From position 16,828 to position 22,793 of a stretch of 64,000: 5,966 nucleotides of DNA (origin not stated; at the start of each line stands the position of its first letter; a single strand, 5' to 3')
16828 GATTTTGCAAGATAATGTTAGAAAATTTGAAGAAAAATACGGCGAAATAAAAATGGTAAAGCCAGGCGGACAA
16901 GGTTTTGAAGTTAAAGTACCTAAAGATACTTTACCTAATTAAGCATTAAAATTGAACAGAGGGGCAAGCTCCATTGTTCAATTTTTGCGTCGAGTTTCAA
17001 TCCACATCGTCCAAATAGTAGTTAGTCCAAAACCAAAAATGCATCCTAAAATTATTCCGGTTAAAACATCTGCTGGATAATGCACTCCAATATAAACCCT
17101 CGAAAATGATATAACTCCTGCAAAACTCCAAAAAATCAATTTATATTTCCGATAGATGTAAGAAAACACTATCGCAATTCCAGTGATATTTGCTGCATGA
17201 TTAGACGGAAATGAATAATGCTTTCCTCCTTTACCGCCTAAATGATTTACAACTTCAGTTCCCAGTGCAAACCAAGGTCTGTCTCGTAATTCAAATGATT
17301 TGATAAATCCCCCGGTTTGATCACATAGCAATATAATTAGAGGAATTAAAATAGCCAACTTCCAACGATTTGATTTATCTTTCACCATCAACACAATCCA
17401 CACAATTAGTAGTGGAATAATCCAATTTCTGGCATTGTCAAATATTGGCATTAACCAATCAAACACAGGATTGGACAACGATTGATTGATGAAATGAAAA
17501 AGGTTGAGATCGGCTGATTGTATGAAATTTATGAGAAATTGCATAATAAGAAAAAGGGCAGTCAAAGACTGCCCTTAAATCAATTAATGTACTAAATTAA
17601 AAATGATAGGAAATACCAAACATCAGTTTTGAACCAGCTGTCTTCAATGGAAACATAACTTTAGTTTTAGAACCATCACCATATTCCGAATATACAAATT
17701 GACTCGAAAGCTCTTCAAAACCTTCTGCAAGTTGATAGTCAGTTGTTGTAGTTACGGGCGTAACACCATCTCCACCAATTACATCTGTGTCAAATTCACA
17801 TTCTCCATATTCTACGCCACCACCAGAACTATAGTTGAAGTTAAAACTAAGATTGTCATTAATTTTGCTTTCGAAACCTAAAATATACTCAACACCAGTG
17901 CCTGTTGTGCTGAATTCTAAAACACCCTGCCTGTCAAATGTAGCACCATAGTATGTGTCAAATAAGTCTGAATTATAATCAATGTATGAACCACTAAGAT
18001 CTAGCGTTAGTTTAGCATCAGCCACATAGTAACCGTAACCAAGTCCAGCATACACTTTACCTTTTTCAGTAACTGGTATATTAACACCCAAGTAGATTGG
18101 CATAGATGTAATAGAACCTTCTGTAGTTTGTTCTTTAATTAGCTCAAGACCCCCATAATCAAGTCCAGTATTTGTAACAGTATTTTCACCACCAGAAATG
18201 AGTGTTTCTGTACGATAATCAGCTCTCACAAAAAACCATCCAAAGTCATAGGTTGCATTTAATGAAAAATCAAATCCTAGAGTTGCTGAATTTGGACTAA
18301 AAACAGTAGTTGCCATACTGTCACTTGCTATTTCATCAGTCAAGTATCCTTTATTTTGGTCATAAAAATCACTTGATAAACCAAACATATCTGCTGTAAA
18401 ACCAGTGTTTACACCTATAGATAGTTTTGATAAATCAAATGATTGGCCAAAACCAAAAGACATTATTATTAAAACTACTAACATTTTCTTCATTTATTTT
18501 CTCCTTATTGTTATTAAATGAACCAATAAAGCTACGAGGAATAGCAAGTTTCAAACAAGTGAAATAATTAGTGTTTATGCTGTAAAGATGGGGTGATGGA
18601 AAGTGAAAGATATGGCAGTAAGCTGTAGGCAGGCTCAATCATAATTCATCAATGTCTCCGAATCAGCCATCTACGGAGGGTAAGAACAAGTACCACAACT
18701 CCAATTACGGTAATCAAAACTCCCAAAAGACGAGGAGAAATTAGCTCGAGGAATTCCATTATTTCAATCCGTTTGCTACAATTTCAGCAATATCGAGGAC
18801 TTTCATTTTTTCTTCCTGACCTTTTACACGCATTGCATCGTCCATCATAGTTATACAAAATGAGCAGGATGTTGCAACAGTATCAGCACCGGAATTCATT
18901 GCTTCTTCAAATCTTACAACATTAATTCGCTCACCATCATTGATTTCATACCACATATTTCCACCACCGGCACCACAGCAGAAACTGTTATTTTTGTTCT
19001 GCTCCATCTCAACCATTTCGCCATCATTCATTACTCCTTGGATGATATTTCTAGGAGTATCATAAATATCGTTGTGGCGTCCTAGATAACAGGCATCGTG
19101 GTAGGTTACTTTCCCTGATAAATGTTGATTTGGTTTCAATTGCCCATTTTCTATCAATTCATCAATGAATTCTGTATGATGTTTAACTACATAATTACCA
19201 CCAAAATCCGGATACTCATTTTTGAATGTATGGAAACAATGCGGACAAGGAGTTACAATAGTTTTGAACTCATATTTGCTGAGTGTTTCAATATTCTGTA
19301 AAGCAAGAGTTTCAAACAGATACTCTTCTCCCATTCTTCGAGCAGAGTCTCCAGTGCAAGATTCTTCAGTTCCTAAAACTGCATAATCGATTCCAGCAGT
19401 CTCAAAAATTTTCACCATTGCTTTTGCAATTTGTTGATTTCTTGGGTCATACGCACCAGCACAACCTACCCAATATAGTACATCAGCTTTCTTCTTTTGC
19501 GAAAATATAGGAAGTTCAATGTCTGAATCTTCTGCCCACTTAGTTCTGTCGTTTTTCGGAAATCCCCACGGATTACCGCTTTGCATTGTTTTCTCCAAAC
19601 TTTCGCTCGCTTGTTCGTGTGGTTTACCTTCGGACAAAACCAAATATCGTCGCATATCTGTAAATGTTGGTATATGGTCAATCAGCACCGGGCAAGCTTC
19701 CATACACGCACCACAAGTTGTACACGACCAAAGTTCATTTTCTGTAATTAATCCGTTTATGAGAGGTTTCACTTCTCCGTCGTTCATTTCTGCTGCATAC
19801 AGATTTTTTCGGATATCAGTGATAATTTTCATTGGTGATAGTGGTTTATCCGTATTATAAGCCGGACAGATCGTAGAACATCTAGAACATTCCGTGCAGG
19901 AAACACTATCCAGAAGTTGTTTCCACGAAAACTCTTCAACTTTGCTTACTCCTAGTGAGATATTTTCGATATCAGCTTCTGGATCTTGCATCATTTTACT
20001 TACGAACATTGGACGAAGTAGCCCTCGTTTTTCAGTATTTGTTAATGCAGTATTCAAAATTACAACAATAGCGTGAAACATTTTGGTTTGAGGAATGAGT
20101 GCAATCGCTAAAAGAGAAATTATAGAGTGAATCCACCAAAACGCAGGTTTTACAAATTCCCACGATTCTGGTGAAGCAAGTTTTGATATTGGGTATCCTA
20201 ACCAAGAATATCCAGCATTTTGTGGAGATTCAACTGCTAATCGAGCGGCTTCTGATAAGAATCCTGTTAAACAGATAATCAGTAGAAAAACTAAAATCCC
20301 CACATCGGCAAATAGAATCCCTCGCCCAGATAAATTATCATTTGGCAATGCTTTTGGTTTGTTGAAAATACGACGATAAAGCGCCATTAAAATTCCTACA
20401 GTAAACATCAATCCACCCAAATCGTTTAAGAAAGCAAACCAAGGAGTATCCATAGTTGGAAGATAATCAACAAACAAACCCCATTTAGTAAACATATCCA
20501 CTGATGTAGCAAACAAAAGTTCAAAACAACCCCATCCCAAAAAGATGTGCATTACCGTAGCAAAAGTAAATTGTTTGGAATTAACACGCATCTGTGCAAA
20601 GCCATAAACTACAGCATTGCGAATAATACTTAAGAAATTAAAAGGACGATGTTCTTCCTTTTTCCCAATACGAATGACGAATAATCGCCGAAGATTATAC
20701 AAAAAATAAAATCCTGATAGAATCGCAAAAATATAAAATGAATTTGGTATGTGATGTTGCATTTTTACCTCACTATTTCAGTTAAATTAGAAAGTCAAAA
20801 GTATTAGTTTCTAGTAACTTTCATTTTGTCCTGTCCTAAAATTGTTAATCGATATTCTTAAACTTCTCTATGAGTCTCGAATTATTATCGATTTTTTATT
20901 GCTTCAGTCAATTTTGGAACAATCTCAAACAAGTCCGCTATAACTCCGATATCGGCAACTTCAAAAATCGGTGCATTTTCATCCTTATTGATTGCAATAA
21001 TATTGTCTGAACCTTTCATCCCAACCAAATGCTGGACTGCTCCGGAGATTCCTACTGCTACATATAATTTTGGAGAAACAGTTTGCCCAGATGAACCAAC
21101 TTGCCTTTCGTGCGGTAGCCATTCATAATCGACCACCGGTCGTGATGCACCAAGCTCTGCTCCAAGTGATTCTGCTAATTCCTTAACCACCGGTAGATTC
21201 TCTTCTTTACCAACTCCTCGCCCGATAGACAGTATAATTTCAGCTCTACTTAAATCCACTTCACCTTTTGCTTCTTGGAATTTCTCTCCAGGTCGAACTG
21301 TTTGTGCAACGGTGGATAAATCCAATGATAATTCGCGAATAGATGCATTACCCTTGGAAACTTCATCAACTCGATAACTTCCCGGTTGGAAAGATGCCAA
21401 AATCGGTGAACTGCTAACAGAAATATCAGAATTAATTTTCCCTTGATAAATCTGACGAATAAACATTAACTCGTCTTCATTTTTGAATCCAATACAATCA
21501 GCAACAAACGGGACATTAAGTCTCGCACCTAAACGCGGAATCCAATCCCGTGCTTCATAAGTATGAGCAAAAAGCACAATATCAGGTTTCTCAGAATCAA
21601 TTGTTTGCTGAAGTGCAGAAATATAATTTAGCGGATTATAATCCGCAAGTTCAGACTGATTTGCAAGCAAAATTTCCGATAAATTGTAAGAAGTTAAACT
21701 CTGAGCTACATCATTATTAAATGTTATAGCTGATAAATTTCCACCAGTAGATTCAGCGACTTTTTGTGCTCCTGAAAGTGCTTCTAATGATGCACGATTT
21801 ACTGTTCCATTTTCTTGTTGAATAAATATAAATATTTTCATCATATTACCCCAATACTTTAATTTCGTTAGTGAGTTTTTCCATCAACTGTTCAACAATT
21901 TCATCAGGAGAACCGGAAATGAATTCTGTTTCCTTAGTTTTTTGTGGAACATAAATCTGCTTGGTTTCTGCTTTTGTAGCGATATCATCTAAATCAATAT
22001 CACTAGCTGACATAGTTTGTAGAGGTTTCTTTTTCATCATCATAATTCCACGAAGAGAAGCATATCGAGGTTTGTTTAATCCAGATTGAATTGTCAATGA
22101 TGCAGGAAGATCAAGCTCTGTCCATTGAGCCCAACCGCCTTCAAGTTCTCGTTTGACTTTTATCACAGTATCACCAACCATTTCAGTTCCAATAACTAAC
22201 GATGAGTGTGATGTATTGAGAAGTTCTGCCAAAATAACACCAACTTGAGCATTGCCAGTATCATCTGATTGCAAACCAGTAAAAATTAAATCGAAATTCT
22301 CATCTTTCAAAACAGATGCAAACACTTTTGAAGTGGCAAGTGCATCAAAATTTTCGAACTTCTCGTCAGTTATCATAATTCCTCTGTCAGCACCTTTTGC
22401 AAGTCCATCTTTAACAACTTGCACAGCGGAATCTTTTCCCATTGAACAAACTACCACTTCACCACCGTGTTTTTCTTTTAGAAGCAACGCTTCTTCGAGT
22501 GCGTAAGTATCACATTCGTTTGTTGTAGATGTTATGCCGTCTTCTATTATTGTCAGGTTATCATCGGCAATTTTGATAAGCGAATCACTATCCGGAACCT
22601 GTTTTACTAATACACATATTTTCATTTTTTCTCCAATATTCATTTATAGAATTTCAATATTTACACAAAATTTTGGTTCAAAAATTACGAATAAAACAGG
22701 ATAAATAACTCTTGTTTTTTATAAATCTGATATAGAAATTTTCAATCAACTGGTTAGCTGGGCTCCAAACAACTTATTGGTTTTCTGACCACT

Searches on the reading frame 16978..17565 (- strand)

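Call 38: search_protein_families(library=pfam, proteins=[window:16978-17565:-], max_evalue=0.00001)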
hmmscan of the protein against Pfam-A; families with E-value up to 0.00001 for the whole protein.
window:16978-17565:- (195 aa): 2 families
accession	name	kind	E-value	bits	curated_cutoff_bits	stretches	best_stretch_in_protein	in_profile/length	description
PF01569.27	PAP2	-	1.4e-18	67.4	27.2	1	76-186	7-126/130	PAP2 superfamily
PF14378.12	PAP2_3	-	1.2e-10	42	27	1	107-176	115-186/190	PAP2 superfamily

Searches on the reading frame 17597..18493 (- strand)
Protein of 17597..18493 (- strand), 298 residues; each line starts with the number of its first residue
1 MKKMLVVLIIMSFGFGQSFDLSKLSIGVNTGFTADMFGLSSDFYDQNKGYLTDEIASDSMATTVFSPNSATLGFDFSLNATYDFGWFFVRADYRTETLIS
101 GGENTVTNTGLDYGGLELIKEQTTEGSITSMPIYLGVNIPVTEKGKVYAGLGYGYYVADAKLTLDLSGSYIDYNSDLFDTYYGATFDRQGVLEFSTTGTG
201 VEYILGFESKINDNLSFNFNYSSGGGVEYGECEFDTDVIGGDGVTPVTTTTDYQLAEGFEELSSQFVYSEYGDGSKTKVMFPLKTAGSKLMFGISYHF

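Call 38: search_protein_families(library=pfam, proteins=[window:17597-18493:-], max_evalue=0.00001)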
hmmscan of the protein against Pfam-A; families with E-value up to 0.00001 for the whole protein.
window:17597-18493:- (298 aa): 2 families
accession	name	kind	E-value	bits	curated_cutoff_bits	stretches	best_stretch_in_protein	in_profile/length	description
PF11389.14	Porin_OmpL1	-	2e-08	34.2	27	1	12-215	5-219/272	Leptospira porin protein OmpL1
PF13505.12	OMP_b-brl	-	8.7e-07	29.7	28.7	1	48-222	42-151/175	Outer membrane protein beta-barrel domain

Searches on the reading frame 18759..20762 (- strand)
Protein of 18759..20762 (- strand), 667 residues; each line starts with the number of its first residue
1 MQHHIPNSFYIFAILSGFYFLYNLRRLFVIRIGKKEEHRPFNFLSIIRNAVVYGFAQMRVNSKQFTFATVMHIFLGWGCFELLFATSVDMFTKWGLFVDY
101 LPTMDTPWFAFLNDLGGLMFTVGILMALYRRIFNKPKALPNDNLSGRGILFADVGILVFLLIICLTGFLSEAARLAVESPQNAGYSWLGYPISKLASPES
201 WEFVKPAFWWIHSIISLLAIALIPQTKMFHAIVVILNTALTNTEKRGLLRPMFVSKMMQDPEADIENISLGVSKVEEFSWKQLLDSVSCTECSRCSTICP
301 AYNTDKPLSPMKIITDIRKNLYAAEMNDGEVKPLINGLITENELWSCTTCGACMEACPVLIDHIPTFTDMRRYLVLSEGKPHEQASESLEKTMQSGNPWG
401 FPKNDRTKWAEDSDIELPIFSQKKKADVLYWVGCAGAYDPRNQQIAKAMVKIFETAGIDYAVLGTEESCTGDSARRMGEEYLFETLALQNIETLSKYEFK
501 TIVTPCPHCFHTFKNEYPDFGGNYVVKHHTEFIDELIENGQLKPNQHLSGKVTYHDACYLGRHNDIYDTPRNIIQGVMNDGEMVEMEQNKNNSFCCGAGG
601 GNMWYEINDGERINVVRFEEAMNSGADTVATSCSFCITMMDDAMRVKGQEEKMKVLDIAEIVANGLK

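Call 38: search_protein_families(library=pfam, proteins=[window:18759-20762:-], max_evalue=0.00001)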
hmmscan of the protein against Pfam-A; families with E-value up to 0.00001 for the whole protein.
window:18759-20762:- (667 aa): 6 families
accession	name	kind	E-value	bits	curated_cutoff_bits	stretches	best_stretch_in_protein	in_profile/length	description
PF02754.22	CCG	-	5.1e-35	119.9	20.6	2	552-641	1-85/85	Cysteine-rich domain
PF13183.11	Fer4_8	-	1.1e-10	42.3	27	1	288-359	4-66/68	4Fe-4S dicluster domain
PF13237.11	Fer4_10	-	5.4e-10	39.5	25.5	1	284-358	4-53/53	4Fe-4S dicluster domain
PF13187.11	Fer4_9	-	2e-09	37.7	27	1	289-359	2-49/52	4Fe-4S dicluster domain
PF12797.12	Fer4_2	-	1.1e-06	28.6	24.5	0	343-359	6-22/22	4Fe-4S binding domain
PF13534.11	Fer4_17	-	1.8e-06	28.8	22.2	1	288-359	1-58/61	4Fe-4S dicluster domain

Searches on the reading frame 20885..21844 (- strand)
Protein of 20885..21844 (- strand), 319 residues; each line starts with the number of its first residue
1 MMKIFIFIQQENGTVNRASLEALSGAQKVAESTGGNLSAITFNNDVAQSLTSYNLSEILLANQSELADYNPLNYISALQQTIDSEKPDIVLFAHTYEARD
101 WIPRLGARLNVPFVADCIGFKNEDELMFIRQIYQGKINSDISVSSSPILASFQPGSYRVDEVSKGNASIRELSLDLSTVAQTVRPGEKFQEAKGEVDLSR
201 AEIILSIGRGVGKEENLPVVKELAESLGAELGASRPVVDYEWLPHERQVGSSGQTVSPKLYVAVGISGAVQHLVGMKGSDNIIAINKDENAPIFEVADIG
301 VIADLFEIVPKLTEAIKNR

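Call 38: search_protein_families(library=pfam, proteins=[window:20885-21844:-], max_evalue=0.00001)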
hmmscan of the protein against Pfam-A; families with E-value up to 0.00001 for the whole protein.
window:20885-21844:- (319 aa): 2 families
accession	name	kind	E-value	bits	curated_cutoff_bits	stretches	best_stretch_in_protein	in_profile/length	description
PF00766.25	ETF_alpha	-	7.5e-36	122.4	27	1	197-277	1-81/81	Electron transfer flavoprotein FAD-binding domain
PF01012.27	ETF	-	2.3e-34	119.2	26.7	1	5-174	2-178/181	Electron transfer flavoprotein domain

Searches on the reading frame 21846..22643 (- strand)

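Call 38: search_protein_families(library=pfam, proteins=[window:21846-22643:-], max_evalue=0.00001)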
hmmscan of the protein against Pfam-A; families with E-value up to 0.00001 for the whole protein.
window:21846-22643:- (265 aa): 1 family
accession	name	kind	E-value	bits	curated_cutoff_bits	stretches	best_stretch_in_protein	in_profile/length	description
PF01012.27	ETF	-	2.3e-39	135.5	26.7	1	30-215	2-180/181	Electron transfer flavoprotein domain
